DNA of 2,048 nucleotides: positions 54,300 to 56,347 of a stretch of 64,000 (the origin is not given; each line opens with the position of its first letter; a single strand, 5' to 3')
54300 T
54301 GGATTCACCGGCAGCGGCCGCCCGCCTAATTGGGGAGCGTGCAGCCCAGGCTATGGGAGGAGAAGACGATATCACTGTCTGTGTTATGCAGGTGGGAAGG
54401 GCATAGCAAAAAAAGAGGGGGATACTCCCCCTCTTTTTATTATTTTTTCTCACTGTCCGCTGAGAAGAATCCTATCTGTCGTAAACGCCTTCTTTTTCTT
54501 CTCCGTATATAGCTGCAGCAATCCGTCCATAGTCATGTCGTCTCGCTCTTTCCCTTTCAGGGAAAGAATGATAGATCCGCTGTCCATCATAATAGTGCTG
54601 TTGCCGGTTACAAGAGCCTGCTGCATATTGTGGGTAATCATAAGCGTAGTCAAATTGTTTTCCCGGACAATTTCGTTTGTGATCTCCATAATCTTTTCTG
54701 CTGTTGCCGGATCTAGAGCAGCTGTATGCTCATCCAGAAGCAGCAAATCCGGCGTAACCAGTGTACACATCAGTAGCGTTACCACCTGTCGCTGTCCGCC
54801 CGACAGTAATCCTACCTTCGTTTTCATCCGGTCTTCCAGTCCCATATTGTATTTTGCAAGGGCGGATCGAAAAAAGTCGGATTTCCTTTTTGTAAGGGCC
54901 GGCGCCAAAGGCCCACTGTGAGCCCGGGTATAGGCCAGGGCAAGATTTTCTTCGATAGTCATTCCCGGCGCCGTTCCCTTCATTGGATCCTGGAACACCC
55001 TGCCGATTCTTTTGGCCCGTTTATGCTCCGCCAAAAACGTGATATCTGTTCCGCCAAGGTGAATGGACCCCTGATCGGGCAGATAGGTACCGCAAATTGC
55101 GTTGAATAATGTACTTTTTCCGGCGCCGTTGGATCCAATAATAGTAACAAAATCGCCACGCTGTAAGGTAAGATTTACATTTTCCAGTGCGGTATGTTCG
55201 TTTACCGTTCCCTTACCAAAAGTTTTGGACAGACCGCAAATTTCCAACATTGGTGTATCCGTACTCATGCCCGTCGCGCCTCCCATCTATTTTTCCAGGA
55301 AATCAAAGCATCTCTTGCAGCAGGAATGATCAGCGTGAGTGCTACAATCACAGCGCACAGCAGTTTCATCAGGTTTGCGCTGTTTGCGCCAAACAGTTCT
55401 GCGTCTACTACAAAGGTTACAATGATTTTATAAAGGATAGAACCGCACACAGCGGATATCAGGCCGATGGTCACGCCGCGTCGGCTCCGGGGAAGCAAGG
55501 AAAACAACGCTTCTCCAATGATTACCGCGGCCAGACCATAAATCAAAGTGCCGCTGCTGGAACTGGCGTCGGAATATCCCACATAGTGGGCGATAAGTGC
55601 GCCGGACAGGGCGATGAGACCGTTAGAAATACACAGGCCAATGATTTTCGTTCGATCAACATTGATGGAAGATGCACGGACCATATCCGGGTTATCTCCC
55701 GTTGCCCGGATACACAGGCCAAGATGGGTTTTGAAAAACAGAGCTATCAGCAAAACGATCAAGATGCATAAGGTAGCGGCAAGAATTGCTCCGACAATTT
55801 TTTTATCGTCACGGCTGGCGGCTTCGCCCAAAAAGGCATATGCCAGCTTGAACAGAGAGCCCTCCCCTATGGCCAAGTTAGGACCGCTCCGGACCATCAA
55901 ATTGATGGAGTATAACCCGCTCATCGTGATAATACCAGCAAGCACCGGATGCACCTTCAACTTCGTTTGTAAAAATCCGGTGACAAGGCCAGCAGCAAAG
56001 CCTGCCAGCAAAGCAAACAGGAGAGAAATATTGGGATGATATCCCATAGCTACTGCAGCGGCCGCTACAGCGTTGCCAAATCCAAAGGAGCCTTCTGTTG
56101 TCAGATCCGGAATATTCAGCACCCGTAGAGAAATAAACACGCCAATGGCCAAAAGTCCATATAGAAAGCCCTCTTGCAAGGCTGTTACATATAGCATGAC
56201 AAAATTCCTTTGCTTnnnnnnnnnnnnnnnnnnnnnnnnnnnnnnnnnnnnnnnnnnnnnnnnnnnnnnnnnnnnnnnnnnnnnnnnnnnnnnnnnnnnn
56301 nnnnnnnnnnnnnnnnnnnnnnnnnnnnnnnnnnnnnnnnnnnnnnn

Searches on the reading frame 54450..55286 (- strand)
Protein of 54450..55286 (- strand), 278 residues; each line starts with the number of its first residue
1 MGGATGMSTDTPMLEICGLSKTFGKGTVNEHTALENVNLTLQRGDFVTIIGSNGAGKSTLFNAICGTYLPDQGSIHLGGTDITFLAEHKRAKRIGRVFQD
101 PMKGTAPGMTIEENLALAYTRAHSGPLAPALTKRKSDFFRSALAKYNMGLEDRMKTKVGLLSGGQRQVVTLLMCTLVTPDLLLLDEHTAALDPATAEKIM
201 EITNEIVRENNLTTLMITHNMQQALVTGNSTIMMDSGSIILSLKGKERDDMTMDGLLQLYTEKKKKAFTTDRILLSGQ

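Call 7: search_protein_families(library=pfam, proteins=[window:54450-55286:-], max_evalue=0.01)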
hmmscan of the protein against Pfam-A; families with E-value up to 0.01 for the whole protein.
window:54450-55286:- (278 aa): 13 families
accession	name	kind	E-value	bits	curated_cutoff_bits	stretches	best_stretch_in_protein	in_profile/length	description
PF00005.33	ABC_tran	-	9.7e-32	110.9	25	1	34-189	1-137/137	ABC transporter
PF02463.25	SMC_N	-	4.6e-08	33.2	40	1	45-223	25-201/220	RecF/RecN/SMC N terminal domain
PF13304.12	AAA_21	-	8.5e-07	29.8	27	0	47-64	2-19/304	AAA domain, putative AbiEii toxin, Type IV TA system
PF13555.12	AAA_29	-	1.7e-05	24.9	27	1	28-69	7-47/61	P-loop containing region of AAA domain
PF13476.12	AAA_23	-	5.9e-05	24.2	27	1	36-65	12-40/201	AAA domain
PF03193.22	RsgA_GTPase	-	0.00043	20.6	30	1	29-67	92-129/174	RsgA GTPase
PF01926.29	MMR_HSR1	-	0.00099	19.7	21.9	1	47-67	2-22/113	50S ribosome-binding GTPase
PF09818.15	ABC_ATPase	-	0.0014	18.2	23.2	0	39-64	75-99/283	P-loop domain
PF20720.3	nSTAND3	-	0.0018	18.5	27.2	1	31-72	4-45/155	Novel STAND NTPase 3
PF13558.12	SbcC_Walker_B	-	0.0023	18.6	27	0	149-204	21-89/90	SbcC/RAD50-like, Walker B motif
PF04310.18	MukB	-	0.0024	18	23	1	47-80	29-62/226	MukB N-terminal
PF00350.29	Dynamin_N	-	0.004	17.6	27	0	47-73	1-27/168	Dynamin family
PF13514.12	AAA_27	-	0.0089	16.1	22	0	37-64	17-46/206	AAA domain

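Call 26: search_protein_families(library=ncbifam, proteins=[window:54450-55286:-], max_evalue=0.001)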
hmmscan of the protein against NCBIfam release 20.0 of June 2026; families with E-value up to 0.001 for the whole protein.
window:54450-55286:- (278 aa): 191 families (the best 25 are shown)
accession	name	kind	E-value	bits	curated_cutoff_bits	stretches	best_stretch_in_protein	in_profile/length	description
TIGR04521.1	ECF_ATPase_2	equivalog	3.3e-38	131.4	330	1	18-244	5-228/279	energy-coupling factor transporter ATPase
TIGR04520.1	ECF_ATPase_1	equivalog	1.4e-37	129.6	315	1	25-244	12-219/269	energy-coupling factor transporter ATPase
TIGR03864.1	PQQ_ABC_ATP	hypoth_equivalog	6e-35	120.8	302.25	1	14-242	2-213/236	ABC transporter, ATP-binding subunit, PQQ-dependent alcohol dehydrogenase system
TIGR03375.1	type_I_sec_LssB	subfamily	9.8e-35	120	693.1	1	29-241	478-681/696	type I secretion system permease/ATPase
TIGR02315.1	ABC_phnC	equivalog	1e-34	120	266.1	1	13-254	1-239/243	phosphonate ABC transporter ATP-binding protein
TIGR03265.1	PhnT2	equivalog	4.6e-34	118.2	457.7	1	14-239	5-213/353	putative 2-aminoethylphosphonate ABC transporter ATP-binding protein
TIGR03411.1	urea_trans_UrtD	equivalog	2.3e-33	115.9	304.1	1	29-240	13-221/242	urea ABC transporter ATP-binding protein UrtD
NF010156.0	PRK13635.1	equivalog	8.6e-33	113.7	392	1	29-240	18-219/279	energy-coupling factor ABC transporter ATP-binding protein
TIGR02857.1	CydD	equivalog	1.9e-32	113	435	1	15-223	323-519/529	thiol reductant ABC exporter subunit CydD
TIGR02673.1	FtsE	equivalog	2e-32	112.6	264.85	1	29-237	13-213/214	cell division ATP-binding protein FtsE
TIGR03410.1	urea_trans_UrtE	equivalog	2.9e-32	112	285.8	1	30-253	12-224/230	urea ABC transporter ATP-binding subunit UrtE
NF008039.0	PRK10771.1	equivalog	1.3e-31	109.9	298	1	36-241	17-210/234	thiamine ABC transporter ATP-binding protein ThiQ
TIGR00972.1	3a0107s01c2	equivalog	2.1e-31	109.2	343.2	1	29-240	12-222/248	phosphate ABC transporter ATP-binding protein PstB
NF007601.2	PRK10247.1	equivalog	8e-31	107.1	292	1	28-224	11-195/204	iron efflux ABC transporter ATP-binding subunit FetA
TIGR01277.1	thiQ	equivalog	8.5e-31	107.2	245.05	1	29-240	9-208/213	thiamine ABC transporter ATP-binding protein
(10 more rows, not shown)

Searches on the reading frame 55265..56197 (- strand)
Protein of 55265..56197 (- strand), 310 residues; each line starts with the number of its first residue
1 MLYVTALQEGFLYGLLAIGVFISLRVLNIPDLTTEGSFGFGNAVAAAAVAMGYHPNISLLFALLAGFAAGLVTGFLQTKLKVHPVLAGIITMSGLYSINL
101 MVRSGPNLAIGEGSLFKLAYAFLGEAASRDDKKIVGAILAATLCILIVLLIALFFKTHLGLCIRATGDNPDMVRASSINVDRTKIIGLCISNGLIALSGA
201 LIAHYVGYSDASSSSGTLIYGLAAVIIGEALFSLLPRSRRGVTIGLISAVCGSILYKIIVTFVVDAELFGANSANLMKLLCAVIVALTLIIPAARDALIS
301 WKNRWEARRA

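Call 7: search_protein_families(library=pfam, proteins=[window:55265-56197:-], max_evalue=0.01)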
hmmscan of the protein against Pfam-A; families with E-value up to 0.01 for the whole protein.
window:55265-56197:- (310 aa): 1 family
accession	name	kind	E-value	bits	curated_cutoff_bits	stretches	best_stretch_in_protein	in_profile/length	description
PF02653.21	BPD_transp_2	-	2.9e-29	102.5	26.8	1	6-266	5-249/269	Branched-chain amino acid transport system / permease component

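Call 26: search_protein_families(library=ncbifam, proteins=[window:55265-56197:-], max_evalue=0.001)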
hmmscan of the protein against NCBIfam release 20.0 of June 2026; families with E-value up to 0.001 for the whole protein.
window:55265-56197:- (310 aa): 12 families
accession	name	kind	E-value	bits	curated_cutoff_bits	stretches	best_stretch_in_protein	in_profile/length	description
NF011961.0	PRK15432.1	equivalog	1.4e-10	41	388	1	15-261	49-277/344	autoinducer 2 ABC transporter permease LsrC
NF007067.0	PRK09512.1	equivalog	2.7e-09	36.7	398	1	7-235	50-269/321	ribose ABC transporter permease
NF008441.0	PRK11285.1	equivalog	8.4e-09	35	378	1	14-229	67-271/333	L-arabinose ABC transporter permease AraH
NF007014.0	PRK09478.1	equivalog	2.4e-08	33.7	386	1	57-259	107-299/336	galactose/methyl galactoside ABC transporter permease MglC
TIGR03408.1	urea_trans_UrtC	equivalog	1.2e-06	28.5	296.2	1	54-209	87-241/313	urea ABC transporter permease subunit UrtC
TIGR03622.1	urea_t_UrtB_arc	equivalog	3e-06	26.7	374.25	1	45-255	42-252/284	urea ABC transporter, permease protein UrtB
NF041862.1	YtfT_transport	equivalog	0.00011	21.4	535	1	14-295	67-327/339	galactofuranose ABC transporter, ATP-binding protein YtfT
NF007252.0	PRK09699.1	equivalog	0.00016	21.1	396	1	15-232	65-272/326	D-allose ABC transporter permease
TIGR03409.1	urea_trans_UrtB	equivalog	0.00024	20.9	250.3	1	53-250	57-256/291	urea ABC transporter permease subunit UrtB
NF008630.0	PRK11618.1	equivalog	0.00038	19.8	363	1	39-262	71-282/331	galactofuranose ABC transporter, permease protein YjfF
NF011612.1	PRK15038.1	equivalog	0.00049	19.4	500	1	39-230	61-254/322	autoinducer 2 ABC transporter permease LsrD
NF040906.3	GguB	equivalog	0.00062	19.1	450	0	15-149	44-178/375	multiple monosaccharide ABC transporter permease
